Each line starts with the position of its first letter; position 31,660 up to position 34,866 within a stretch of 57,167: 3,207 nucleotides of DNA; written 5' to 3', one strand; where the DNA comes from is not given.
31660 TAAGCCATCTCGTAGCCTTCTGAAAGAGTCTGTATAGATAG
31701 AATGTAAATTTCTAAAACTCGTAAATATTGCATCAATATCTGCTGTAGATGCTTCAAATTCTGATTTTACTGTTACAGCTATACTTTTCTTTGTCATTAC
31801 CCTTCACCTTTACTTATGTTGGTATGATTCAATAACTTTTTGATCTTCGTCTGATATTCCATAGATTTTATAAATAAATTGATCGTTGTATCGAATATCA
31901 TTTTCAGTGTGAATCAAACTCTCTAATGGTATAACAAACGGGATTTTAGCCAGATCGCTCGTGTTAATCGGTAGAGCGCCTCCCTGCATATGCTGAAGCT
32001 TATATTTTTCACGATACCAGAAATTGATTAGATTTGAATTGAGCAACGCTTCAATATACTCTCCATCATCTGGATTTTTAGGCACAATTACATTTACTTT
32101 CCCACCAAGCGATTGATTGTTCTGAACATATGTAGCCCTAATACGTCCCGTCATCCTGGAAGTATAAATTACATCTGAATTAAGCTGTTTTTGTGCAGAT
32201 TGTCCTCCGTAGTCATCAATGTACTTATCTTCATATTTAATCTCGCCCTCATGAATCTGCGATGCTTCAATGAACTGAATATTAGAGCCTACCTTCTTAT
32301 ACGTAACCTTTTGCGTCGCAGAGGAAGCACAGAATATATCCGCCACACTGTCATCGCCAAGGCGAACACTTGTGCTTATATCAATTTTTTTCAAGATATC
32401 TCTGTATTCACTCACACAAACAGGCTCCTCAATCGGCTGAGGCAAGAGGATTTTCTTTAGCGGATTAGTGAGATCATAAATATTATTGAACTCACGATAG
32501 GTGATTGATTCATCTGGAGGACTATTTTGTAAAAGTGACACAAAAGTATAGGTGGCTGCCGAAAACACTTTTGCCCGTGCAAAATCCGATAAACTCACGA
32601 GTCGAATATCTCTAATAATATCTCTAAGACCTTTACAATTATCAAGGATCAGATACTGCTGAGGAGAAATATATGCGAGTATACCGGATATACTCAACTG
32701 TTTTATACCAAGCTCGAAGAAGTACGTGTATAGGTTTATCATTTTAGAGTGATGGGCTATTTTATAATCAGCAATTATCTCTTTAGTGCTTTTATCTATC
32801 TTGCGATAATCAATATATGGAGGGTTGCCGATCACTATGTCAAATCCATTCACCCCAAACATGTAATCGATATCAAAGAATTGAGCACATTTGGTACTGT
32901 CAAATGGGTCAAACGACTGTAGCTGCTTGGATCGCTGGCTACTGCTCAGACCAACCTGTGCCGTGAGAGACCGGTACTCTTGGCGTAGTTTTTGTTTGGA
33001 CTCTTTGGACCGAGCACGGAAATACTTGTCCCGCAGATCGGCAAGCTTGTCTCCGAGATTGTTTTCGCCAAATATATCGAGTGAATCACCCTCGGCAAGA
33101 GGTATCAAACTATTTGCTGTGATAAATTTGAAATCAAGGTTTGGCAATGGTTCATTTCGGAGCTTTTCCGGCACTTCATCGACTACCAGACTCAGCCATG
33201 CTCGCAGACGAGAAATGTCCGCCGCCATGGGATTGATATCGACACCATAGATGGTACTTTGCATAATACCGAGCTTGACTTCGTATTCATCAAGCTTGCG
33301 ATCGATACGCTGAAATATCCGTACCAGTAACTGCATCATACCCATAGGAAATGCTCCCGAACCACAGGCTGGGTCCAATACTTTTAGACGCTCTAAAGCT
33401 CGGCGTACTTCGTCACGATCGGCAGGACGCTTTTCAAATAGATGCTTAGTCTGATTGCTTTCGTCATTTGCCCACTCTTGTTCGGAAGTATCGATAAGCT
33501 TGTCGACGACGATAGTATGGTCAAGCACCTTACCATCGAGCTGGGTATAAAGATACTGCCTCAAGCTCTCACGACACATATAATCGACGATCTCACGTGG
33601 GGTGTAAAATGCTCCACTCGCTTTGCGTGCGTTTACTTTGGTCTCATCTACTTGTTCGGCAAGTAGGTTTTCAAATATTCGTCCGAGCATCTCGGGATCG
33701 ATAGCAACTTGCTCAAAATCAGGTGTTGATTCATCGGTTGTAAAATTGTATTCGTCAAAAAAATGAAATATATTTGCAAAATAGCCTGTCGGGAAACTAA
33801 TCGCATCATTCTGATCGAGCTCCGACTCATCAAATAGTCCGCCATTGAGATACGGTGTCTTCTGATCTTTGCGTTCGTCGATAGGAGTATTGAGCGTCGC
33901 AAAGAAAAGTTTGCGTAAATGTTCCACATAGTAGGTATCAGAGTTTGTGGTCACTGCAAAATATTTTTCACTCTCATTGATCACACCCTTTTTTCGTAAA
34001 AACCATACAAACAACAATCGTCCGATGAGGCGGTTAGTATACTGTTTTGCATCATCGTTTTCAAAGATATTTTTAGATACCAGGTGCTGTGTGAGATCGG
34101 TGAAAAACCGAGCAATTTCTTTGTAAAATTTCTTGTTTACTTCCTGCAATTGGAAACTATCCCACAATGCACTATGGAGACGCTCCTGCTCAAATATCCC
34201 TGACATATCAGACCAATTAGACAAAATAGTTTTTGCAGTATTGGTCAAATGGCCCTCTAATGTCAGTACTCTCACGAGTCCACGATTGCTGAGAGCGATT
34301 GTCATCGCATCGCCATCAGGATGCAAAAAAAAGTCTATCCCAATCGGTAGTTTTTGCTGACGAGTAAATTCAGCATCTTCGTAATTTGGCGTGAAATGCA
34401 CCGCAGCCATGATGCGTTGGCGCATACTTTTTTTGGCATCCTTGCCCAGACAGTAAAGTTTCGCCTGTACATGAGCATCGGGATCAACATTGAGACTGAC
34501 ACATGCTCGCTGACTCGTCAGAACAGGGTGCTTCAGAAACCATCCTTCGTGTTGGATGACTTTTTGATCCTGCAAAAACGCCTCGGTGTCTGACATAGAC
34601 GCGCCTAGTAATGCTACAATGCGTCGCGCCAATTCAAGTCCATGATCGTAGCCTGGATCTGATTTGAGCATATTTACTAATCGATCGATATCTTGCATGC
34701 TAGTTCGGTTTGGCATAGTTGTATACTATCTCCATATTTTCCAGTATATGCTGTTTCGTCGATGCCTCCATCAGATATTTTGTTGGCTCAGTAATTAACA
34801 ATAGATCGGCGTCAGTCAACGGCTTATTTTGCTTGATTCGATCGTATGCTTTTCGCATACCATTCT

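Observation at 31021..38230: Tightly coupled PLD-SNF2 helicase / nuclease-less type IIG-like m6A methyltransferase / HEPN-like operon: a non-canonical restriction-plus-failsafe candidate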

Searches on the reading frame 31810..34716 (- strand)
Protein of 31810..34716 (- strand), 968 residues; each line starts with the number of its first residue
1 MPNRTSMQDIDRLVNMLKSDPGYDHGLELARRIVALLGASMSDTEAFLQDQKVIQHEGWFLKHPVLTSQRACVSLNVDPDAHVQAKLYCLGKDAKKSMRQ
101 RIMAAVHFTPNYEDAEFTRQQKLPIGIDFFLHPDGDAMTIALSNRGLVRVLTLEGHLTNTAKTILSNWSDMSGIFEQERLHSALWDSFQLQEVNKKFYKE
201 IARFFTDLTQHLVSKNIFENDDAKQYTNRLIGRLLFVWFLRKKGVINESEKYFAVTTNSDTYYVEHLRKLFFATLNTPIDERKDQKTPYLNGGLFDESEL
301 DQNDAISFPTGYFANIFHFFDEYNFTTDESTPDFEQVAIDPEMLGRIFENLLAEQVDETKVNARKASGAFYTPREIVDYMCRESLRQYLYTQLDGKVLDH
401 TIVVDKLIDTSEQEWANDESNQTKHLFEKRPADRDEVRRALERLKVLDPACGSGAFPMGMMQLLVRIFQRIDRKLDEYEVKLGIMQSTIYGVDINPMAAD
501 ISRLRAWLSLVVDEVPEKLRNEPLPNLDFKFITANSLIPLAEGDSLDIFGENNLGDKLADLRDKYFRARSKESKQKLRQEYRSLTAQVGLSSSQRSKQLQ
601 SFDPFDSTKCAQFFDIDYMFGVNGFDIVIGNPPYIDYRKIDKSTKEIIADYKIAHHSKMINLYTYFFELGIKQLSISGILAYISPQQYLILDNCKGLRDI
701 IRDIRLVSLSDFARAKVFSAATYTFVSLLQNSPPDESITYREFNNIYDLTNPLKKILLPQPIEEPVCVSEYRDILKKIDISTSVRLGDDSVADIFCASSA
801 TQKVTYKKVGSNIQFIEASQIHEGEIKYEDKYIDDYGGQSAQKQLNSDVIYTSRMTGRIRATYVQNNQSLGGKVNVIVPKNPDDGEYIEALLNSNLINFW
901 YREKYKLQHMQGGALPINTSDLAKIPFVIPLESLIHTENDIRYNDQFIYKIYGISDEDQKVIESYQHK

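Call 3: search_protein_families(library=pfam, proteins=[window:31810-34716:-], max_evalue=0.01)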
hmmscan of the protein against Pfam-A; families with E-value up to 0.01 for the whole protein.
window:31810-34716:- (968 aa): 7 families
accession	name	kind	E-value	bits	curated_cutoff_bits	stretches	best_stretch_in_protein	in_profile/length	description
PF07669.17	Eco57I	-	1.5e-29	103.7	25.3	1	488-718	2-171/171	Eco57I restriction-modification methylase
PF20473.4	MmeI_Mtase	-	5.8e-10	39.2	27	1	435-651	12-162/259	MmeI, DNA-methyltransferase domain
PF02384.22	N6_Mtase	-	3.7e-08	33.5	20.4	0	342-399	4-52/311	N-6 DNA Methylase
PF12950.13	TaqI_C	-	6.3e-06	26.9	26.5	1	819-926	7-117/118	TaqI-like C-terminal specificity domain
PF20465.4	MmeI_hel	-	2.4e-05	25.4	27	1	228-295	4-75/75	MmeI, helicase spacer domain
PF25120.1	DUF7814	-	0.00077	19.6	27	1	232-303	86-164/228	Domain of unknown function (DUF7814)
PF01170.24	UPF0020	-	0.0073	16.5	22.3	0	445-505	31-95/197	RMKL-like, methyltransferase domain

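Call 4: search_protein_families(library=padloc, proteins=[window:31810-34716:-], max_evalue=0.01)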
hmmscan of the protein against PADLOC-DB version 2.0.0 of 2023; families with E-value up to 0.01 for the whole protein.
window:31810-34716:- (968 aa): 60 families (the best 25 are shown)
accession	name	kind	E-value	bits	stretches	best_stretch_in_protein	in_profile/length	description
PDLC03601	REase_MTase_IIG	-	7.5e-160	532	2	44-544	55-563/1110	Type IIG restriction enzyme-methyltransferase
PDLC03612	REase_MTase_IIG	-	7.7e-47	158.1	4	623-751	805-934/1247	Type IIG restriction enzyme-methyltransferase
PDLC03596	REase_MTase_IIG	-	1.1e-43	147.5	2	439-732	537-820/1148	Type IIG restriction enzyme-methyltransferase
PDLC03628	REase_MTase_IIG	-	3.9e-30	102.7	3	186-392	154-362/1100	Type IIG restriction enzyme-methyltransferase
PDLC03604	REase_MTase_IIG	-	4.3e-30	102.5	3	602-744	517-660/1011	Type IIG restriction enzyme-methyltransferase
PDLC03609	REase_MTase_IIG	-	2e-25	86.8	2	189-510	189-511/1066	Type IIG restriction enzyme-methyltransferase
PDLC02521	PglX|PglXI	-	1.3e-21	74.4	1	366-725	243-585/1174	PglX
PDLC03335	MTase_II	-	3.2e-21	73.6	1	616-745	186-317/607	Type II methyltransferase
PDLC02529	PglX|PglXI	-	4.1e-17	59.2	1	439-655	224-387/1189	PglX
PDLC03629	REase_MTase_IIG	-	1.7e-16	57.2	2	619-742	565-699/1182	Type IIG restriction enzyme-methyltransferase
PDLC02643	DrmMI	-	8.1e-16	55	2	622-684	866-932/1347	DrmMI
PDLC02524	PglX|PglXI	-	1e-15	55.3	1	369-741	55-412/722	PglX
PDLC03627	REase_MTase_IIG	-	1.2e-14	51.1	1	178-508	185-480/1136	Type IIG restriction enzyme-methyltransferase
PDLC03598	REase_MTase_IIG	-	1.3e-14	51.1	1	198-509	159-435/912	Type IIG restriction enzyme-methyltransferase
PDLC02525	PglX|PglXI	-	3.6e-14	50.3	1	366-715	227-545/607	PglX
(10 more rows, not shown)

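Call 5: search_protein_families(library=ncbifam, proteins=[window:31810-34716:-], max_evalue=0.01)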
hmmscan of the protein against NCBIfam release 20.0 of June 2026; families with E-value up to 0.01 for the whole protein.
window:31810-34716:- (968 aa): 7 families
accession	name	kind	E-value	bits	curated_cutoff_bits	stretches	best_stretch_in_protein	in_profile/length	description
NF033452.1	BREX_1_MTaseX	exception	1.2e-22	79.7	500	1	370-732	253-617/1210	BREX-1 system adenine-specific DNA-methyltransferase PglX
NF033451.1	BREX_2_MTaseX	equivalog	4.7e-14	51.1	400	1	439-674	220-410/1185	BREX-2 system adenine-specific DNA-methyltransferase PglX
NF033455.1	BREX_6_MTaseX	exception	2.5e-13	48.5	900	2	433-503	316-393/1319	BREX-6 system adenine-specific DNA-methyltransferase PglX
TIGR02987.1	met_A_Alw26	exception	4.6e-11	42.2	353.5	1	856-964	385-503/523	Alw26I/Eco31I/Esp3I family type II restriction adenine-specific DNA-methyltransferase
NF033454.1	BREX_5_MTaseX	exception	1.6e-10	39.2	900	1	367-505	222-363/1404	BREX-5 system adenine-specific DNA-methyltransferase PglX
TIGR03534.1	RF_mod_PrmC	equivalog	0.0003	20.4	199.1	0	617-647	146-179/253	peptide chain release factor N(5)-glutamine methyltransferase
NF047738.1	antiphage_MADS2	equivalog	0.0017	16.7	720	0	443-470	332-359/654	methylation-associated defense system DNA methyltransferase MAD2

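Call 11: search_solved_structures(query=window:31810-34716:-, max_evalue=0.001)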
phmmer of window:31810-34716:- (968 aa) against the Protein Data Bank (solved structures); distinct sequences matched with E-value up to 0.001: 5.
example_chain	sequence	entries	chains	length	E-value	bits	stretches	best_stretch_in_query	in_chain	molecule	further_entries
7lni_A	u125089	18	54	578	4.2e-12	48.3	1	625-720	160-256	Site-specific DNA-methyltransferase (adenine-specific)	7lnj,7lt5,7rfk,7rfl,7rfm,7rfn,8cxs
8cxz_A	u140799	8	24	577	4.5e-12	48.3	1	625-720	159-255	Site-specific DNA-methyltransferase (adenine-specific)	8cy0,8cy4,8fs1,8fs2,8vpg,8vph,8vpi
8c45_A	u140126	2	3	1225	2e-07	32.8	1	342-504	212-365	site-specific DNA-methyltransferase (adenine-specific)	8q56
9ewz_C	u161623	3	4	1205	1.3e-06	30.2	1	334-504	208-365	Adenine-specific methyltransferase BrxX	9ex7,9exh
8zek_A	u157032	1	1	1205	1.3e-06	30.2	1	334-504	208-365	site-specific DNA-methyltransferase (adenine-specific)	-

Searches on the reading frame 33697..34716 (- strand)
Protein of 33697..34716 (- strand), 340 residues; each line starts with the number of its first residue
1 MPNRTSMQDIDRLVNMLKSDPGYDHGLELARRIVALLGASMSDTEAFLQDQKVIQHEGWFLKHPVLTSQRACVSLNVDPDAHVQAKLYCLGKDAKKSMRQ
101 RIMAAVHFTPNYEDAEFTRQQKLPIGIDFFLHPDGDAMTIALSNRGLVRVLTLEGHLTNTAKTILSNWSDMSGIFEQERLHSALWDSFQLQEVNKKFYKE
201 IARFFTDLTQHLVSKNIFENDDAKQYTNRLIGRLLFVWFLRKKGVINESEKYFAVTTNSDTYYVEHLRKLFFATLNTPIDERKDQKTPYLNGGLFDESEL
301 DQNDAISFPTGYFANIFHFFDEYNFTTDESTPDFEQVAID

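Call 33: find_homologous_proteins(query=window:33697-34716:-, max_evalue=0.00001)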
Query window:33697-34716:- (340 aa): 127 proteins with E <= 0.00001 among 1733 candidates; the best 120 are listed.
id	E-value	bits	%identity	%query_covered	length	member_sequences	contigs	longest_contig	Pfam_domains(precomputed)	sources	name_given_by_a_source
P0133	5.9e-79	284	43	100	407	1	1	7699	-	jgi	-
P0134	1.2e-75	273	42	100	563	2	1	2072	PF25120.2,PF02384.23,PF20473.5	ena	-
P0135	1.4e-74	269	43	99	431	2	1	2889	-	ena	-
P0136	1.3e-70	256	41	98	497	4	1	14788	PF02384.23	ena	-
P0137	1.8e-70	256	49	76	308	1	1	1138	-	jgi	jgi:hypothetical protein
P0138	1.3e-69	253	41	100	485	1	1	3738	PF20465.5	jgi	jgi:hypothetical protein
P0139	4.7e-69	251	43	87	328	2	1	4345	-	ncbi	-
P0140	7.1e-66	241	41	99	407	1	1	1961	PF20465.5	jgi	jgi:hypothetical protein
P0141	8.7e-65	237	41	93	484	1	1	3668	-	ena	-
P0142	1.4e-63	233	48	70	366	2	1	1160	-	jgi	jgi:hypothetical protein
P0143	3.3e-61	225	39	92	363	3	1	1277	-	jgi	jgi:hypothetical protein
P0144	3.6e-61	225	42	83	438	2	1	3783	PF20465.5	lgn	-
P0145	4.8e-61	225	40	85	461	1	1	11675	-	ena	-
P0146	1.3e-60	223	40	90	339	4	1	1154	-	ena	-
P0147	1.9e-60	223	46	76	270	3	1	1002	-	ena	-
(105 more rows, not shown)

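Call 43: predict_structure(alignment_id=A3)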
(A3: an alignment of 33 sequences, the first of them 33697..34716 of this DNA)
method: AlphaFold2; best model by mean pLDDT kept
length: 340 residues; sequences in the alignment: 33
mean_pLDDT: 91.8   pTM: 0.86
mean pLDDT of the five models: 91.8, 90.4, 89.3, 88.7, 88.7
residues with pLDDT >= 90: 267; 70-90: 60; 50-70: 12; < 50: 1
segments of 3 or more residues with pLDDT < 50: none
pLDDT, mean of each block of 10 residues (from residue 1): 76 97 97 95 91 92 94 94 95 84 91 84 94 96 93 94 94 92 92 90 98 98 97 95 94 95 96 96 95 89 93 96 71 73
secondary structure, 60 per line:
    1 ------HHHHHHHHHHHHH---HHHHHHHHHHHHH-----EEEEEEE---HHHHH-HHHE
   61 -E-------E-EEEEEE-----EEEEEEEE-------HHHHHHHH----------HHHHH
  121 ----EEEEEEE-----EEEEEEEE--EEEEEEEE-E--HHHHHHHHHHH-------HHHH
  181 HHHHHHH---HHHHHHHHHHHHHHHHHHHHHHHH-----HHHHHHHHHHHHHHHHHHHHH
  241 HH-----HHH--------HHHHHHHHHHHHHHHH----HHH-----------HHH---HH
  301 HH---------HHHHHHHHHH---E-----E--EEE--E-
elements in order: H7-19 H23-35 E41-47 H51-55 E72-77 E83-90 H98-105 H116-120 E125-131 E137-144 E147-154 H159-169 H177-187 H191-214 H220-242 H259-274 H299-302 H312-321 E334-336

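Call 48: fold_search(model_id=the predicted structure, library=pdb)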
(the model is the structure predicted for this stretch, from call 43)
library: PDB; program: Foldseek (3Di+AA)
matches with E <= 10: 300; with E <= 0.001: 0
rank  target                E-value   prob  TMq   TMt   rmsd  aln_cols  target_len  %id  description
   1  5csk_A                2.2e-01  0.06  0.11  0.04  16.6       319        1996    7  Crystal structure of yeast acetyl-CoA carboxylase, unbiotinylated (released 2015-10-28)
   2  7esy_B                2.3e-01  0.14  0.13  0.07  12.3       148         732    9  Crystal structure of the complex formed by Wolbachia cytoplasmic incompatibility factors CidA and CidBND1-ND2 from wPi (released 2021-11-10)
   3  5ms2_A                2.8e-01  0.16  0.18  0.15  14.8       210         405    9  Crystal structure of the Legionella pneumophila effector protein RavZ in complex with human LC3B (released 2017-04-19)
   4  4fva_A                3.1e-01  0.13  0.14  0.17  10.7       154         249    9  Crystal structure of truncated Caenorhabditis elegans TDP2 (released 2012-10-31)
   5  4gyz_B                3.8e-01  0.15  0.14  0.18   9.3       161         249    7  Mus Musculus Tdp2 Bound to dAMP and Mg2+ (released 2012-10-31)
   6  5trc_B                4.5e-01  0.08  0.17  0.16  14.4       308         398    7  Crystal structure of phosphorylated AC3-AC5 domains of yeast acetyl-CoA carboxylase (released 2016-12-07)
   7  5hr4_J                4.7e-01  0.85  0.25  0.12   4.6       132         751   18  Structure of Type IIL restriction-modification enzyme MmeI in complex with DNA has implications for engineering of new (released 2016-04-27)
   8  4fva_B                5.6e-01  0.08  0.14  0.17  10.4       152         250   10  Crystal structure of truncated Caenorhabditis elegans TDP2 (released 2012-10-31)
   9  4gyz_F                5.9e-01  0.12  0.14  0.18  10.8       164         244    7  Mus Musculus Tdp2 Bound to dAMP and Mg2+ (released 2012-10-31)
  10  5csl_B                5.9e-01  0.03  0.11  0.04  14.8       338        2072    8  Crystal structure of the 500 kD yeast acetyl-CoA carboxylase holoenzyme dimer (released 2015-10-28)
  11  4gyz_A                6.6e-01  0.12  0.14  0.18   9.0       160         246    8  Mus Musculus Tdp2 Bound to dAMP and Mg2+ (released 2012-10-31)
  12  4gyz_E                6.6e-01  0.12  0.14  0.18   9.3       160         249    7  Mus Musculus Tdp2 Bound to dAMP and Mg2+ (released 2012-10-31)
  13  5ino_A                6.9e-01  0.12  0.10  0.12   9.0        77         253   13  Human Tdp2 reaction product (5'-phosphorylated DNA)-Mg2+ complex (released 2016-04-27)
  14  5haf_B                7.7e-01  0.06  0.11  0.12  17.9       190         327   12  Structure of Salmonella enterica effector protein SseL (released 2016-07-27)
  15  4fva_D                8.6e-01  0.08  0.14  0.17  10.6       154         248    9  Crystal structure of truncated Caenorhabditis elegans TDP2 (released 2012-10-31)
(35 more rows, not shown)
